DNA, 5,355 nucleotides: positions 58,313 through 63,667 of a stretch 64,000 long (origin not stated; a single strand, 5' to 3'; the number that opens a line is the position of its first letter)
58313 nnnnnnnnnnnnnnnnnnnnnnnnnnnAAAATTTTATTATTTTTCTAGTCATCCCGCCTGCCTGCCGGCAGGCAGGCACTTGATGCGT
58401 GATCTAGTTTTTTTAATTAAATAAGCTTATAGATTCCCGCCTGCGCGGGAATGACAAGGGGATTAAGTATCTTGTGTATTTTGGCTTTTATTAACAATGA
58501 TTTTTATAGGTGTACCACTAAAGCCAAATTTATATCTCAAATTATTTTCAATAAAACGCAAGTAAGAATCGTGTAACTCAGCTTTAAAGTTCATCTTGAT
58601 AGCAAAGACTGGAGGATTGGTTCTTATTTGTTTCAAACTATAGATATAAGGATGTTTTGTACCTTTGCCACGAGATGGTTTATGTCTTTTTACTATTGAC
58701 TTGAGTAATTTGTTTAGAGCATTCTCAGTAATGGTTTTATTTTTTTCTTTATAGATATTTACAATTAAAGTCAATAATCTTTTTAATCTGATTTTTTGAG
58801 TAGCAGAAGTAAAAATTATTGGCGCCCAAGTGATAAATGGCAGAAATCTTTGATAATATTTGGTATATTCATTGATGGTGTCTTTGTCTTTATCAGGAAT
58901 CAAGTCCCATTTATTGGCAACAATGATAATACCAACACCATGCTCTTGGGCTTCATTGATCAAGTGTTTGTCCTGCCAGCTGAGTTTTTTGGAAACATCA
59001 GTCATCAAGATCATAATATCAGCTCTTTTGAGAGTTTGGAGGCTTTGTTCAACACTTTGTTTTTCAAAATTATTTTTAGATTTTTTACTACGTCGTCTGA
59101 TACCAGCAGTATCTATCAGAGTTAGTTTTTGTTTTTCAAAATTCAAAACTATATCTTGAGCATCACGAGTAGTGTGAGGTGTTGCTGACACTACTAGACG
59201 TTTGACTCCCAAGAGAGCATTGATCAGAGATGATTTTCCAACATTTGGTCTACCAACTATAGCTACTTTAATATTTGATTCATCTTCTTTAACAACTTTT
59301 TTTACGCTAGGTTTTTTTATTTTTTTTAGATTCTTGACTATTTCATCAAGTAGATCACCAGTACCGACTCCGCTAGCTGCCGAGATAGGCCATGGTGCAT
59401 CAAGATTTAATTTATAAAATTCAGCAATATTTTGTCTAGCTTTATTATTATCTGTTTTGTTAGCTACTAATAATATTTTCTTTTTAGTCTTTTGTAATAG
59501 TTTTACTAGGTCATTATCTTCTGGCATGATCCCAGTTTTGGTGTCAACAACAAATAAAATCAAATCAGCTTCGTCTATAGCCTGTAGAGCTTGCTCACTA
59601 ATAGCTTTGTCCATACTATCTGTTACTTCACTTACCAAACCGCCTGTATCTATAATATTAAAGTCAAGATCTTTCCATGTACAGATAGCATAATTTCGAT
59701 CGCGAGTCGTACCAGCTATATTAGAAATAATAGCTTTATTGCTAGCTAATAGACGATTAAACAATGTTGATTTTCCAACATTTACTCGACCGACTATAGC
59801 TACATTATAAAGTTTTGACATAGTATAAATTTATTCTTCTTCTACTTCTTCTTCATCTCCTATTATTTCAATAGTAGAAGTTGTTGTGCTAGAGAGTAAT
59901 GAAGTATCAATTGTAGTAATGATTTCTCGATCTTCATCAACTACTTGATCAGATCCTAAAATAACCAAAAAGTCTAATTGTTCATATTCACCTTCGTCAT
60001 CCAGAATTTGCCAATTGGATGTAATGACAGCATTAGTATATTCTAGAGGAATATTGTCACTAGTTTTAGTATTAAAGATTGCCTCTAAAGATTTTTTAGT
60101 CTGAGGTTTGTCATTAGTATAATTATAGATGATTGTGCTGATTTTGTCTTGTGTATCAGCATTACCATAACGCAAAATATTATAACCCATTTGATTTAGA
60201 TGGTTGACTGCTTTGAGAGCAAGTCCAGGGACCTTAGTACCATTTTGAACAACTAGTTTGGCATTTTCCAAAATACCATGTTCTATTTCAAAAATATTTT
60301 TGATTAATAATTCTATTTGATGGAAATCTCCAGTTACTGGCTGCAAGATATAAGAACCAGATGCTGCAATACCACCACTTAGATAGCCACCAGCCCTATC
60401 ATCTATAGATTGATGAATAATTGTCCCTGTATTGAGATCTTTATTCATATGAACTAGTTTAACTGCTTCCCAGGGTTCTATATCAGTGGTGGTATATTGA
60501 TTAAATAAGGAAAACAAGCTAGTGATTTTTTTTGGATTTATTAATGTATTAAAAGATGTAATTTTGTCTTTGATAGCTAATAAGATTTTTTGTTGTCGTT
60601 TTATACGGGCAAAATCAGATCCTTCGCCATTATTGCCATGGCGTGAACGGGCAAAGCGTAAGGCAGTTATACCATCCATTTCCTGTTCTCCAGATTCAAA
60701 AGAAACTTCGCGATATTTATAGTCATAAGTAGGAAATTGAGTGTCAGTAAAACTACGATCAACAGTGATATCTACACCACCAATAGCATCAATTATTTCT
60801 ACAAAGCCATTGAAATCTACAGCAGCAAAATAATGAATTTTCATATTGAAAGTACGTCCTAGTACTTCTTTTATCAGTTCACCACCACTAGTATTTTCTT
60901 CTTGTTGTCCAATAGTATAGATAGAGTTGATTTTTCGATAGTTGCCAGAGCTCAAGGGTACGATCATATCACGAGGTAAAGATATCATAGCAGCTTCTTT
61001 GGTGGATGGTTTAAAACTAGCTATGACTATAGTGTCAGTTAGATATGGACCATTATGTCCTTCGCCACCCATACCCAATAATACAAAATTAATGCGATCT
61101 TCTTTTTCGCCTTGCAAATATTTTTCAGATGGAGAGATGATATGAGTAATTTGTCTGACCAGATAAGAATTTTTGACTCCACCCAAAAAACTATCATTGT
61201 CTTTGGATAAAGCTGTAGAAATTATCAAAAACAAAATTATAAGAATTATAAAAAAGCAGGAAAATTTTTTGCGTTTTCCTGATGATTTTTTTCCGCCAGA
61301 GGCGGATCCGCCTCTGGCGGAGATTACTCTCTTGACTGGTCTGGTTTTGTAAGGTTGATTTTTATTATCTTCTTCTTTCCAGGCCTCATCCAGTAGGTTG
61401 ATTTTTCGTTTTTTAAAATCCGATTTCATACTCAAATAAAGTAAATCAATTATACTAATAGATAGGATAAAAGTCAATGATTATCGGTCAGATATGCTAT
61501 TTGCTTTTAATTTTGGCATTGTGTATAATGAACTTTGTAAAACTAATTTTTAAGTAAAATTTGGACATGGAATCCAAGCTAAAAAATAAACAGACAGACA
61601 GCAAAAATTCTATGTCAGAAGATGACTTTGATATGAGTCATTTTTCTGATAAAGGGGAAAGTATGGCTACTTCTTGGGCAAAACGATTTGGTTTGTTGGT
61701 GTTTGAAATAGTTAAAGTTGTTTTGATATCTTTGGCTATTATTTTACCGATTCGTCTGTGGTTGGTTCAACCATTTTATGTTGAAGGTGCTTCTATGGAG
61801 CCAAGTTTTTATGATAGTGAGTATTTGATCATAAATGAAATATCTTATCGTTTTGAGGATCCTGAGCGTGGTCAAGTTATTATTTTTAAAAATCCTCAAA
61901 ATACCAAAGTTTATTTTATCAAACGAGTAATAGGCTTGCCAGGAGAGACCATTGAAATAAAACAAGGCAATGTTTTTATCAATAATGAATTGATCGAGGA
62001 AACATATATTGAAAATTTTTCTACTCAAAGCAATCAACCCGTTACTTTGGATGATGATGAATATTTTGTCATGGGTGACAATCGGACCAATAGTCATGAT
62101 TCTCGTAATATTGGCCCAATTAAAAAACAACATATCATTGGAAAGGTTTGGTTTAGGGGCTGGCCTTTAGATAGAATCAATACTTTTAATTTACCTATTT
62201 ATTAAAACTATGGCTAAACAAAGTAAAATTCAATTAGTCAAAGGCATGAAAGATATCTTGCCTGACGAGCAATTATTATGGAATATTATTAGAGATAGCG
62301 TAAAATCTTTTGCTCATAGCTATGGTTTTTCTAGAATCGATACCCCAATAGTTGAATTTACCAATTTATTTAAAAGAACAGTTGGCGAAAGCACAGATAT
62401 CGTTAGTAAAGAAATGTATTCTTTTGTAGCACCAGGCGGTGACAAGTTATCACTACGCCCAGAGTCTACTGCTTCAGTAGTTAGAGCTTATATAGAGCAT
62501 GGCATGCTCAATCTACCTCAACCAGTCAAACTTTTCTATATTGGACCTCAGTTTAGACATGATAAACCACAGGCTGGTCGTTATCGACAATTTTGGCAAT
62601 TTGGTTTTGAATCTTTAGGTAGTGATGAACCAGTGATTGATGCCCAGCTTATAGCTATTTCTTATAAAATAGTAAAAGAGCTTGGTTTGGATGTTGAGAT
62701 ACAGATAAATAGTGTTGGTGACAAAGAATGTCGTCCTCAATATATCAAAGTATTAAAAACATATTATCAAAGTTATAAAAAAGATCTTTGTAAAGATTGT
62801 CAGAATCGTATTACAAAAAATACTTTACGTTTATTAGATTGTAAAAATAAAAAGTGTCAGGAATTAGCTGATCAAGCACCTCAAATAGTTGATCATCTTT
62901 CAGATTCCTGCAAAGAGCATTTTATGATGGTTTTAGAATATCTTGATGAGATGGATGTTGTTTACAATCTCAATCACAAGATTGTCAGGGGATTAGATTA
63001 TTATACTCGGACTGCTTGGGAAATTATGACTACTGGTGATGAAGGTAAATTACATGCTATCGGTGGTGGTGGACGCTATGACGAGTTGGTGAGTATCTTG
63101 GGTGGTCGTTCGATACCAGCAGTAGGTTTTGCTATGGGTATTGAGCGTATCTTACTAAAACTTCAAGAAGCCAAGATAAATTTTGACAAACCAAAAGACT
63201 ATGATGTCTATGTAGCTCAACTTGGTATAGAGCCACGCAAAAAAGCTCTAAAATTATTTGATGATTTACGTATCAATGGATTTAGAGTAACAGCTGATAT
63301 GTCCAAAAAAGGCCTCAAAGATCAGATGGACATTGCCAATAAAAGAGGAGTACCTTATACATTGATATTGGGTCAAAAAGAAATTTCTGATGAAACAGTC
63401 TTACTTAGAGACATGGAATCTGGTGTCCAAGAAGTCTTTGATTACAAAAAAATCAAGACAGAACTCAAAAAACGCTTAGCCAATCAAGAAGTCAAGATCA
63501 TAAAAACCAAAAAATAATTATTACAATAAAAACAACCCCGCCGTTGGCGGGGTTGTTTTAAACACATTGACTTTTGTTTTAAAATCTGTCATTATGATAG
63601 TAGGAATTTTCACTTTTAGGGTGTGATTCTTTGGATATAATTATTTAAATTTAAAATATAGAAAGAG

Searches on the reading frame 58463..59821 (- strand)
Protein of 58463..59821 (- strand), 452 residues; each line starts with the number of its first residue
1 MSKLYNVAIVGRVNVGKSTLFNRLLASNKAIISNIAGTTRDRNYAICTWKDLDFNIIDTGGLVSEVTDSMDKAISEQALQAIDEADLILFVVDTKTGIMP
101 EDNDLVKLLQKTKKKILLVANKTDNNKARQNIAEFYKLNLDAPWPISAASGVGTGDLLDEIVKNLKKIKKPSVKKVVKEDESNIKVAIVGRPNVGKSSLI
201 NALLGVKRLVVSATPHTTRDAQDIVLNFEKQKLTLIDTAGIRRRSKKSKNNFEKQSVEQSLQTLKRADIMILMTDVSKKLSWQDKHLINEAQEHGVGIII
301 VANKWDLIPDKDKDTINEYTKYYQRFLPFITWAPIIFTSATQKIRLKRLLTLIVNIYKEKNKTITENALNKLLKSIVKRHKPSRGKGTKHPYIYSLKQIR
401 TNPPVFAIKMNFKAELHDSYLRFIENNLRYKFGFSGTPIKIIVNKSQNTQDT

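Call 39: search_protein_families(library=pfam, proteins=[window:58463-59821:-])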
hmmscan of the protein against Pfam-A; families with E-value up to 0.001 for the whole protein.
window:58463-59821:- (452 aa): 21 families
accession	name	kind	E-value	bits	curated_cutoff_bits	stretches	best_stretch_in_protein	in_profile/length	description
PF01926.29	MMR_HSR1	-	1.8e-58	196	21.9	2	6-122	1-113/113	50S ribosome-binding GTPase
PF02421.24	FeoB_N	-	2e-27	96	27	2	6-153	2-148/156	Ferrous iron transport protein B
PF00009.33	GTP_EFTU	-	1.4e-26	93.7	26.5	2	3-165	2-186/188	Elongation factor Tu GTP binding domain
PF14714.11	KH_dom-like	-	4.1e-21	75.5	27.3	1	364-443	2-80/81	KH-domain-like of EngA bacterial GTPase enzymes, C-terminal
PF00350.29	Dynamin_N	-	7e-21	75.4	27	3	227-304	97-167/168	Dynamin family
PF04548.22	AIG1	-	2.2e-16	60.3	27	2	6-111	2-109/212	AIG1 family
PF00071.28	Ras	-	6.9e-12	45.7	21.6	1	185-311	1-120/162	Ras family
PF03193.22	RsgA_GTPase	-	8.4e-12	45.7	30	0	182-243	105-170/174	RsgA GTPase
PF00025.27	Arf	-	8.9e-10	38.8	22.3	1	4-152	14-158/174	ADP-ribosylation factor family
PF08477.19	Roc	-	3.9e-09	37.2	27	0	7-124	2-119/119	Ras of Complex, Roc, domain of DAPkinase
PF09439.16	SRPRB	-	4.6e-07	29.8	25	0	185-317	5-131/178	Signal recognition particle receptor beta subunit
PF13555.12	AAA_29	-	4e-05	23.7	27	0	180-204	20-43/61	P-loop containing region of AAA domain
PF02492.25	cobW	-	4.9e-05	23.4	20.7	0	50-134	82-164/180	CobW/HypB/UreG, nucleotide-binding domain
PF13401.12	AAA_22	-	5.9e-05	23.8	27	0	7-119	8-121/130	AAA domain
PF16897.10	MMR_HSR1_Xtn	-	6.3e-05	23.4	35.2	0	108-166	48-105/106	C-terminal region of MMR_HSR1 domain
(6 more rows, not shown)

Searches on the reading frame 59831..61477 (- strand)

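Call 39: search_protein_families(library=pfam, proteins=[window:59831-61477:-])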
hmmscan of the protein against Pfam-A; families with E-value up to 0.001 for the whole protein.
window:59831-61477:- (548 aa): 2 families
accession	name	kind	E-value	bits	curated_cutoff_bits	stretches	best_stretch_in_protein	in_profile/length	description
PF03816.19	LytR_cpsA_psr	-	1.3e-36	126.4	24.6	1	147-307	2-149/150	LytR_cpsA_psr family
PF13399.11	LytR_C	-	2.2e-09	38.5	22.2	1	407-472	3-66/86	LytR cell envelope-related transcriptional attenuator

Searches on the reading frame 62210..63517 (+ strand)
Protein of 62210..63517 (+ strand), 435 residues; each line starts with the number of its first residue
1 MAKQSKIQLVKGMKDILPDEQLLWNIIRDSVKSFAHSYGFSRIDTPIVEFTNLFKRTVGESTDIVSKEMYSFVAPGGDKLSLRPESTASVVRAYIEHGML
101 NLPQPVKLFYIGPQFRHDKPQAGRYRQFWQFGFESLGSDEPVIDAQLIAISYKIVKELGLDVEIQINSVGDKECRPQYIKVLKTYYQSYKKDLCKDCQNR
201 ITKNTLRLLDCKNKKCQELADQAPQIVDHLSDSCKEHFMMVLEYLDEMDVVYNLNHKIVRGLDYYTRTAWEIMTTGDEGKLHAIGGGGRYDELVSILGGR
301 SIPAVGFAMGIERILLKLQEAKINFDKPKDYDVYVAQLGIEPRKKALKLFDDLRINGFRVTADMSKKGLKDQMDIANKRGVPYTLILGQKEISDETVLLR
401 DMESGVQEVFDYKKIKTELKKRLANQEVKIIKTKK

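Call 39: search_protein_families(library=pfam, proteins=[window:62210-63517:+])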
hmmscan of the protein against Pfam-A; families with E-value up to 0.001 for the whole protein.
window:62210-63517:+ (435 aa): 4 families
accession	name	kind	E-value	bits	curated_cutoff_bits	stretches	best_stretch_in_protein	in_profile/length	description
PF13393.11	tRNA-synt_His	-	1.5e-41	143.1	25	1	12-314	1-308/308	Histidyl-tRNA synthetase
PF03129.25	HGTP_anticodon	-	9.1e-14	51.8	21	1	332-422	1-94/94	Anticodon binding domain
PF00587.30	tRNA-synt_2b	-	3.8e-11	43.8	29.3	1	70-320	1-177/179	tRNA synthetase class II core domain (G, H, P, S and T)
PF01409.25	tRNA-synt_2d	-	2.1e-05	24.6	19.8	1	26-167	21-163/246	tRNA synthetases class II core domain (F)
